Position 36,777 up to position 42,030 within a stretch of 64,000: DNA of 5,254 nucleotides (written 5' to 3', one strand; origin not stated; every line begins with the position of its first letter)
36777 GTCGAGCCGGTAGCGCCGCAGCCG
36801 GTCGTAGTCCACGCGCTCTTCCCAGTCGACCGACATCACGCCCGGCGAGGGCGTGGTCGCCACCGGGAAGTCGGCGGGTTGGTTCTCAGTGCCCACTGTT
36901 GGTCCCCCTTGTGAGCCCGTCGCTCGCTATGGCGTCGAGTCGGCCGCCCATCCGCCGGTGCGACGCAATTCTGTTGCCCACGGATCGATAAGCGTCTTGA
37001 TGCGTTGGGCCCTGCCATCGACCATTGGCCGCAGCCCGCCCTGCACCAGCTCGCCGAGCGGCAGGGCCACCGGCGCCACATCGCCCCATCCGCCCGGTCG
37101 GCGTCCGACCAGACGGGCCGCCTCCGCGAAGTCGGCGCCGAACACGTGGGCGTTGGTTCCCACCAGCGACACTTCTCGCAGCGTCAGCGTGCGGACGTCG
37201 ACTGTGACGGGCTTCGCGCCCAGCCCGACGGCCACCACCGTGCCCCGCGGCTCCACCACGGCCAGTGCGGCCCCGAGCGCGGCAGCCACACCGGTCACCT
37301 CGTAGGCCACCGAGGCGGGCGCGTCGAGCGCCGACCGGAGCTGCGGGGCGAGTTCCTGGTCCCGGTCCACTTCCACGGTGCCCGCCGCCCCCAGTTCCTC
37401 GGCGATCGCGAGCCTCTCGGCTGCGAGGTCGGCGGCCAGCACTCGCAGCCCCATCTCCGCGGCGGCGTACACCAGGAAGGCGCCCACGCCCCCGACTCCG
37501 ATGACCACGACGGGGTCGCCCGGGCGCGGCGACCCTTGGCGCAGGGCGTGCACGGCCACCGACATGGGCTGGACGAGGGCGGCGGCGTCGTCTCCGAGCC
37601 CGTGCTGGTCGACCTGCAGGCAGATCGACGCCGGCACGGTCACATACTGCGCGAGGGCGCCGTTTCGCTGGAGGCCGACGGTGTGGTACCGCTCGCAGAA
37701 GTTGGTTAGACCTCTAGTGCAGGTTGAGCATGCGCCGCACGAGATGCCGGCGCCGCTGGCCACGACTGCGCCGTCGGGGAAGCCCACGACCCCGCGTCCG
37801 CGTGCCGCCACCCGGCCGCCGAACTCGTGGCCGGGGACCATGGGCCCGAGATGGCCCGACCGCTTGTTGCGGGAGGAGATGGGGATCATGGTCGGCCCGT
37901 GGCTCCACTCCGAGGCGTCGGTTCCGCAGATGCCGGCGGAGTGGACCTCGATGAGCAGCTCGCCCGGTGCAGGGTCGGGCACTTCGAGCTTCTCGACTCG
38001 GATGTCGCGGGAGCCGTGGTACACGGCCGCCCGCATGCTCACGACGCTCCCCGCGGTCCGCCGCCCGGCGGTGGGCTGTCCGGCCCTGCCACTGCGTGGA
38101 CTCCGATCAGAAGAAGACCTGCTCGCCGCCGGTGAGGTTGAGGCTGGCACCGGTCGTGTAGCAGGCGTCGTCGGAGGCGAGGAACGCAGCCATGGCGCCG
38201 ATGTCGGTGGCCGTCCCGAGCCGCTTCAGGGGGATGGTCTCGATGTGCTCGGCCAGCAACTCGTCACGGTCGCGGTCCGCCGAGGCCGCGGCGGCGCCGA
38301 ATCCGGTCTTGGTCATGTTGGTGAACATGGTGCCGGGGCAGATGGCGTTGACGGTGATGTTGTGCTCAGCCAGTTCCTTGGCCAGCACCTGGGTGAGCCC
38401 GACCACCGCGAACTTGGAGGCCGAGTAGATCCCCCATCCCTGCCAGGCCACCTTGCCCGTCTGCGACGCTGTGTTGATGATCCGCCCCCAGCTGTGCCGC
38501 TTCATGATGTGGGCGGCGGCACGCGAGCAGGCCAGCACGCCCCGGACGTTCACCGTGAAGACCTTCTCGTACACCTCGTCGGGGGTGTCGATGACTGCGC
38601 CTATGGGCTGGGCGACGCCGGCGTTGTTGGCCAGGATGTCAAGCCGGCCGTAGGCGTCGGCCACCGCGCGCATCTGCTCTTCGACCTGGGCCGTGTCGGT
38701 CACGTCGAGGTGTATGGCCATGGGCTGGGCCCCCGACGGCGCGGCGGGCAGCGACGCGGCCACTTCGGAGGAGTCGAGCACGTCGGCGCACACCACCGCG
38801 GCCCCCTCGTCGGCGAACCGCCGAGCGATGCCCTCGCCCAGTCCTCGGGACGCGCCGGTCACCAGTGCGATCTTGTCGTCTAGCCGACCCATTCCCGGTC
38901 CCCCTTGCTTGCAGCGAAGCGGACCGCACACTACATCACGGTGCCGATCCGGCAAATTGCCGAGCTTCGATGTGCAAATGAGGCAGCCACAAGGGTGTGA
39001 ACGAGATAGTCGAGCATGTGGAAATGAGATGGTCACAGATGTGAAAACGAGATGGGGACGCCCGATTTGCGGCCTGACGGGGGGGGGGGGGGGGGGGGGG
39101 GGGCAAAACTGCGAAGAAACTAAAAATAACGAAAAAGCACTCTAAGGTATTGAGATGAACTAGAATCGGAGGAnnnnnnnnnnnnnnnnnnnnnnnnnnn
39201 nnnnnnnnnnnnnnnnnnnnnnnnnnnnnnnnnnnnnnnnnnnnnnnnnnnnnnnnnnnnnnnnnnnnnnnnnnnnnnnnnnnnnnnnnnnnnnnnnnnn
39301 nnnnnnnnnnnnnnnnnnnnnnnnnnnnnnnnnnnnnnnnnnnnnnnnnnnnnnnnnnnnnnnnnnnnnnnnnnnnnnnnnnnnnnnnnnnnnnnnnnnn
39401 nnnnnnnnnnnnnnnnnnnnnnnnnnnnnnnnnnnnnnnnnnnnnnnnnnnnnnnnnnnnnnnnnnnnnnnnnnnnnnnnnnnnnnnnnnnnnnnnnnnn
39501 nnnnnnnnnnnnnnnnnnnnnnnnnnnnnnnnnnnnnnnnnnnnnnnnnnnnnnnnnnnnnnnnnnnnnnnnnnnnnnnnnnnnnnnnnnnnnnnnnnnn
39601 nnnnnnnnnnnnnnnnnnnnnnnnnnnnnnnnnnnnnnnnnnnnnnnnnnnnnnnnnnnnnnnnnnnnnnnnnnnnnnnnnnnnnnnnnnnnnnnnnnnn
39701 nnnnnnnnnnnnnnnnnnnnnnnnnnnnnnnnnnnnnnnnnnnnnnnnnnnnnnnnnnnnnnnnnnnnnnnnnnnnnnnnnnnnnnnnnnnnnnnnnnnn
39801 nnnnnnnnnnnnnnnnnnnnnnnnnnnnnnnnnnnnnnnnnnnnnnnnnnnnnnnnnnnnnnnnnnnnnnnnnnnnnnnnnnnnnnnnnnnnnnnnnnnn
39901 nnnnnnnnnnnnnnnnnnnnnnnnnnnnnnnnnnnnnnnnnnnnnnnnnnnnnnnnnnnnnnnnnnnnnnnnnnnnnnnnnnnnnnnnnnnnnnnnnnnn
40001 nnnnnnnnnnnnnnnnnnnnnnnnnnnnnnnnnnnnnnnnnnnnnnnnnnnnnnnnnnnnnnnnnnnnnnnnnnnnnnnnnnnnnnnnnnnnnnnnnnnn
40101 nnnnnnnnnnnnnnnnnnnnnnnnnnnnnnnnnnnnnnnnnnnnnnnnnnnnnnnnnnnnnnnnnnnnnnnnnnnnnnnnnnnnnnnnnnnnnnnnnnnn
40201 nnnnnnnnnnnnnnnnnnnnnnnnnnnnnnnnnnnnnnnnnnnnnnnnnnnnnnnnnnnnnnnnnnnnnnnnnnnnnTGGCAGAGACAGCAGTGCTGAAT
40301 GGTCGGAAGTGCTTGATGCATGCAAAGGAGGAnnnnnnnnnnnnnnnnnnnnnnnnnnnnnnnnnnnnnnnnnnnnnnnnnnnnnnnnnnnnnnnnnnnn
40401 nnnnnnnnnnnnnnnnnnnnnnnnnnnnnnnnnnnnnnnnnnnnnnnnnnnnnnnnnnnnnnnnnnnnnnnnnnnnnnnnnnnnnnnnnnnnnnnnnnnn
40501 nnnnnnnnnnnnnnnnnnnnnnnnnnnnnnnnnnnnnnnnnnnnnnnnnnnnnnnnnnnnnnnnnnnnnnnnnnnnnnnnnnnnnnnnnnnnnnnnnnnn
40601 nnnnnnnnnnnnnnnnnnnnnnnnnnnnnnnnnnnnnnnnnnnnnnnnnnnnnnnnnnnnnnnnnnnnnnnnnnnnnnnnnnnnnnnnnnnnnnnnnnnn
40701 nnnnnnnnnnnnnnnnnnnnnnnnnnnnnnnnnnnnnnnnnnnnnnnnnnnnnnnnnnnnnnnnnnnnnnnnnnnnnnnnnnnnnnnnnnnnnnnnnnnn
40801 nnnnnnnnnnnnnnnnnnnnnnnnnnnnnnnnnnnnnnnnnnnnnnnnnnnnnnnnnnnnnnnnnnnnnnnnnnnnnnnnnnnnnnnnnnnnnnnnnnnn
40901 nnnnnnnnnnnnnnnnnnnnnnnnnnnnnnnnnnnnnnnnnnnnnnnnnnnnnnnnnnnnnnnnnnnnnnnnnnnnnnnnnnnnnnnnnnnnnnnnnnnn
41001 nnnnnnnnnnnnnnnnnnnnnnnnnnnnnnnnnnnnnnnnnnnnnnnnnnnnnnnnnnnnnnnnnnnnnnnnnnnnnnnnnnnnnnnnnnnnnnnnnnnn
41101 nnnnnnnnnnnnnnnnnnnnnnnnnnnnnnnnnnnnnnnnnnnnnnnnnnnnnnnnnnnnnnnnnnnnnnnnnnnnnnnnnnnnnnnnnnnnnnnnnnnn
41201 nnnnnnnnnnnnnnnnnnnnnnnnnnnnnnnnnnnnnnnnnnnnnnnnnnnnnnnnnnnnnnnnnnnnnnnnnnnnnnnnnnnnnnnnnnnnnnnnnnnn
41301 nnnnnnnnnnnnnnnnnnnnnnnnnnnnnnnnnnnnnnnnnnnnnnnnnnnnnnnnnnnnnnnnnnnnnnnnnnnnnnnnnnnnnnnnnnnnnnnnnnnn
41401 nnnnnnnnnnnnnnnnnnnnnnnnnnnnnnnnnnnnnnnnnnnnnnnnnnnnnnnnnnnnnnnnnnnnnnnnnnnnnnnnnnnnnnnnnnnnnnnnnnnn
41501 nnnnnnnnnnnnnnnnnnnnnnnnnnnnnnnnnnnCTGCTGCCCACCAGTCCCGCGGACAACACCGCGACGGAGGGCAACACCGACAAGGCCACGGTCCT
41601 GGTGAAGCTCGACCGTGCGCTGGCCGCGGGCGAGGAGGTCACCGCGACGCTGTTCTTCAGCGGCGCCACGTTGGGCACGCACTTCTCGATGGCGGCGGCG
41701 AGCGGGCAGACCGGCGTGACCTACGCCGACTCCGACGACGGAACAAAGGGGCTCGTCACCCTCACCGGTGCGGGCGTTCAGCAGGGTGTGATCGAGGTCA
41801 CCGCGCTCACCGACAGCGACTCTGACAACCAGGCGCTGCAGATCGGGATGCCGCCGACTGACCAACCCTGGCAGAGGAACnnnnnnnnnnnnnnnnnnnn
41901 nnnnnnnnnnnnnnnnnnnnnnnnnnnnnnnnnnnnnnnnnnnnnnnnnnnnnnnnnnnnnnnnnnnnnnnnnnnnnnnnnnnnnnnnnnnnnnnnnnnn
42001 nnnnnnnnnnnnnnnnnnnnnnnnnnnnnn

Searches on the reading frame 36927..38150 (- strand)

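Call 19: search_protein_families(library=pfam, proteins=[window:36927-38150:-], max_evalue=0.001)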
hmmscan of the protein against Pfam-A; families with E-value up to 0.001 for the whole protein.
window:36927-38150:- (407 aa): 3 families
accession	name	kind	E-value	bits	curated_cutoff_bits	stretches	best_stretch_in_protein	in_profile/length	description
PF08240.17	ADH_N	-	4.9e-20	72.2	23.5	1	62-181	2-103/104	Alcohol dehydrogenase GroES-like domain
PF00107.32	ADH_zinc_N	-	1.2e-19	70.9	31.8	1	221-347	1-126/129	Zinc-binding dehydrogenase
PF16912.11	Glu_dehyd_C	-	3.3e-05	23.9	34.9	1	189-339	3-158/211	Glucose dehydrogenase C-terminus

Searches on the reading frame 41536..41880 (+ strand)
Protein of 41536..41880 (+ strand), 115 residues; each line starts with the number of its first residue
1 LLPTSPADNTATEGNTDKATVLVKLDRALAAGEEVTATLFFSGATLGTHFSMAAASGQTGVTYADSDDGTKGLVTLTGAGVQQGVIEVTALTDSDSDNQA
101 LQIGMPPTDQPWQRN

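Call 59: search_protein_families(library=pfam, proteins=[window:41536-41880:+], max_evalue=1)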
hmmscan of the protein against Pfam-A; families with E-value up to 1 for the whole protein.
window:41536-41880:+ (115 aa): 1 family
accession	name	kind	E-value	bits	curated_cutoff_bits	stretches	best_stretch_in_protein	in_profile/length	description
PF04550.17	Phage_holin_3_2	-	0.013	16.3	25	1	21-55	16-50/86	Phage holin family 2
